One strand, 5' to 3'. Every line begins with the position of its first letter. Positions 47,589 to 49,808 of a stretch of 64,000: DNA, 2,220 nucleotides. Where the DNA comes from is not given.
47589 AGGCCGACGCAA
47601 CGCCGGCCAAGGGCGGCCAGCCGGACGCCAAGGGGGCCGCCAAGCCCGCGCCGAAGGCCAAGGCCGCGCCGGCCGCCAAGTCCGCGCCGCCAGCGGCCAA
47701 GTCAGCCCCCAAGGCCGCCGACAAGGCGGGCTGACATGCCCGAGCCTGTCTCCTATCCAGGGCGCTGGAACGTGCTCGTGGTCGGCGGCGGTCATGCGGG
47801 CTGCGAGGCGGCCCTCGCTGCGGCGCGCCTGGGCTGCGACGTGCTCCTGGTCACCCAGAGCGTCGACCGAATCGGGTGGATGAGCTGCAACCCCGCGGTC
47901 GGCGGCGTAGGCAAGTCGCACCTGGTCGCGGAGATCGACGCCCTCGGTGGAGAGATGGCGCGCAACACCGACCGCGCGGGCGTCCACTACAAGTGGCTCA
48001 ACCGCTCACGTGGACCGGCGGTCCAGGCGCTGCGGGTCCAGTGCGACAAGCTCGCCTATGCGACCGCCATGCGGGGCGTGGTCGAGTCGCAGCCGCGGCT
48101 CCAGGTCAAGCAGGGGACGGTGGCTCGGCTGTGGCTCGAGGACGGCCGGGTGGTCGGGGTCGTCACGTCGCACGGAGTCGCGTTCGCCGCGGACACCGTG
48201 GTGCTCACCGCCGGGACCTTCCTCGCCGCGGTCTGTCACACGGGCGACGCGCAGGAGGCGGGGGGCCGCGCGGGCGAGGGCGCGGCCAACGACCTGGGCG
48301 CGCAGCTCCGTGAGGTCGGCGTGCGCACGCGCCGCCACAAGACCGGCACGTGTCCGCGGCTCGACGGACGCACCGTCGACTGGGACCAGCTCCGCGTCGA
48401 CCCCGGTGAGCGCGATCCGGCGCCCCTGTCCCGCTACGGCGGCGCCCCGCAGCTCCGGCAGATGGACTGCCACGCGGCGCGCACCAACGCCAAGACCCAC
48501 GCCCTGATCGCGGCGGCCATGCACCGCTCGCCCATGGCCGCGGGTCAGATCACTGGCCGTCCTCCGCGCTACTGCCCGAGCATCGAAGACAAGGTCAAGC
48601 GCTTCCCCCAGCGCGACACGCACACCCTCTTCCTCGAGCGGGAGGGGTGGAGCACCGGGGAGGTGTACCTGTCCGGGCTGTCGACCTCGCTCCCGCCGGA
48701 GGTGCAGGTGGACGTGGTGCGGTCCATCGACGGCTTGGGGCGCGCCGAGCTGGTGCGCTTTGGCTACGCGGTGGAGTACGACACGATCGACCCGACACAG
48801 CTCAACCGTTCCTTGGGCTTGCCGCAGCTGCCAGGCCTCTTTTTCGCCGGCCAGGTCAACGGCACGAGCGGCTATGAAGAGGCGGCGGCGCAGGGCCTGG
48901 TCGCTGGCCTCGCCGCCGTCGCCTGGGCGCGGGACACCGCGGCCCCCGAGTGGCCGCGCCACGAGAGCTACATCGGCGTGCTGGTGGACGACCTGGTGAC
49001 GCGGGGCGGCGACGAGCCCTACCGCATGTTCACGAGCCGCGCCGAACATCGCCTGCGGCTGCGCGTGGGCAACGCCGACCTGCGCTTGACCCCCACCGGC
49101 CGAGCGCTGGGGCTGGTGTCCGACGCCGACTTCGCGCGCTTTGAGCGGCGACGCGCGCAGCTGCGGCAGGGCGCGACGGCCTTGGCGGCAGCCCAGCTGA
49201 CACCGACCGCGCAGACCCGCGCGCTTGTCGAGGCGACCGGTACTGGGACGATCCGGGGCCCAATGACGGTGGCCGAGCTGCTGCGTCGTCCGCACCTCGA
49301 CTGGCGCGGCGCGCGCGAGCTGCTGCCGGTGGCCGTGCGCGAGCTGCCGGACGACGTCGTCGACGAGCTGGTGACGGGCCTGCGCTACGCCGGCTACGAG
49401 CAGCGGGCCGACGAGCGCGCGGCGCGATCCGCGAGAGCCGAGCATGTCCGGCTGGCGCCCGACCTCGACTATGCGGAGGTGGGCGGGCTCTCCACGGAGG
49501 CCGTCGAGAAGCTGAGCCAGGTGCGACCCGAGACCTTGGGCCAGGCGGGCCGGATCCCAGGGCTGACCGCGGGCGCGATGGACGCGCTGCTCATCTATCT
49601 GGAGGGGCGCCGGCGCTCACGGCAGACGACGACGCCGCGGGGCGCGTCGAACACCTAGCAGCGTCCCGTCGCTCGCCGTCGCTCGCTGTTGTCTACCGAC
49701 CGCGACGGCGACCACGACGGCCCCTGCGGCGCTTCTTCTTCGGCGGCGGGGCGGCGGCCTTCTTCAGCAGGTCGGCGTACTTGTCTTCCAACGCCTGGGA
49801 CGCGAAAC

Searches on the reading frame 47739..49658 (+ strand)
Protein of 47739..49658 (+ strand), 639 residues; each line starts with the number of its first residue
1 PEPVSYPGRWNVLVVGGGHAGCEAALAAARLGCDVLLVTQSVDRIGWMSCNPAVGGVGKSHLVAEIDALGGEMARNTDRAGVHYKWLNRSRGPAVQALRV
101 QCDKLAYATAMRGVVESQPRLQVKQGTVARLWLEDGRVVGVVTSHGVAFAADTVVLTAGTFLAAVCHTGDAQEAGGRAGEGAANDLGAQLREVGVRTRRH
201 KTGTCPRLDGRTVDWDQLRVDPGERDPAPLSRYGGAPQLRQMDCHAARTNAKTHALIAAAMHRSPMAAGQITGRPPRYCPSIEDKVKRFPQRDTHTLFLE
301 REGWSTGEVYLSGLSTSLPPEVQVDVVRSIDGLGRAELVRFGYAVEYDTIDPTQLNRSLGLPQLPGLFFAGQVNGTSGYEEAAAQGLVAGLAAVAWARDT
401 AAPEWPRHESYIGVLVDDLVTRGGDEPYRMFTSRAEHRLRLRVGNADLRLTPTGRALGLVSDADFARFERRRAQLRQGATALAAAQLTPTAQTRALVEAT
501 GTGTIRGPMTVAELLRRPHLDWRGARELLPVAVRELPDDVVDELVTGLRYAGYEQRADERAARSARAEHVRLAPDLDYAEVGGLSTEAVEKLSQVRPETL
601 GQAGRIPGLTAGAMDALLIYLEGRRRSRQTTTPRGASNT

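Call 20: search_protein_families(library=pfam, proteins=[window:47739-49658:+], max_evalue=0.0001)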
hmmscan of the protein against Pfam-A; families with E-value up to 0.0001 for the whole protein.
window:47739-49658:+ (639 aa): 7 families
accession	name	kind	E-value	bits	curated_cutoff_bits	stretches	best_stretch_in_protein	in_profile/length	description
PF01134.28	GIDA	-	2.1e-141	472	22.1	1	12-397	2-387/391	Glucose inhibited division protein A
PF13932.14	SAM_GIDA_C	-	8.3e-20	70.8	27.1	1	563-618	2-57/57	tRNA modifying enzyme MnmG/GidA C-terminal helical bundle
PF21680.2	GIDA_C_1st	-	1.8e-10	41.8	24.7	1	462-556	1-94/96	tRNA modifying enzyme MnmG/GidA C-terminal helical domain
PF12831.13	FAD_oxidored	-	4.5e-09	36.5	27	1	12-207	2-192/416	FAD dependent oxidoreductase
PF00890.30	FAD_binding_2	-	7.4e-06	25.8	20.4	0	12-41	2-31/414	FAD binding domain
PF07992.20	Pyr_redox_2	-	3.5e-05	23.8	26.1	0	11-42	2-33/291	Pyridine nucleotide-disulphide oxidoreductase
PF00070.33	Pyr_redox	-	7e-05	23.7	22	0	11-40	1-30/82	Pyridine nucleotide-disulphide oxidoreductase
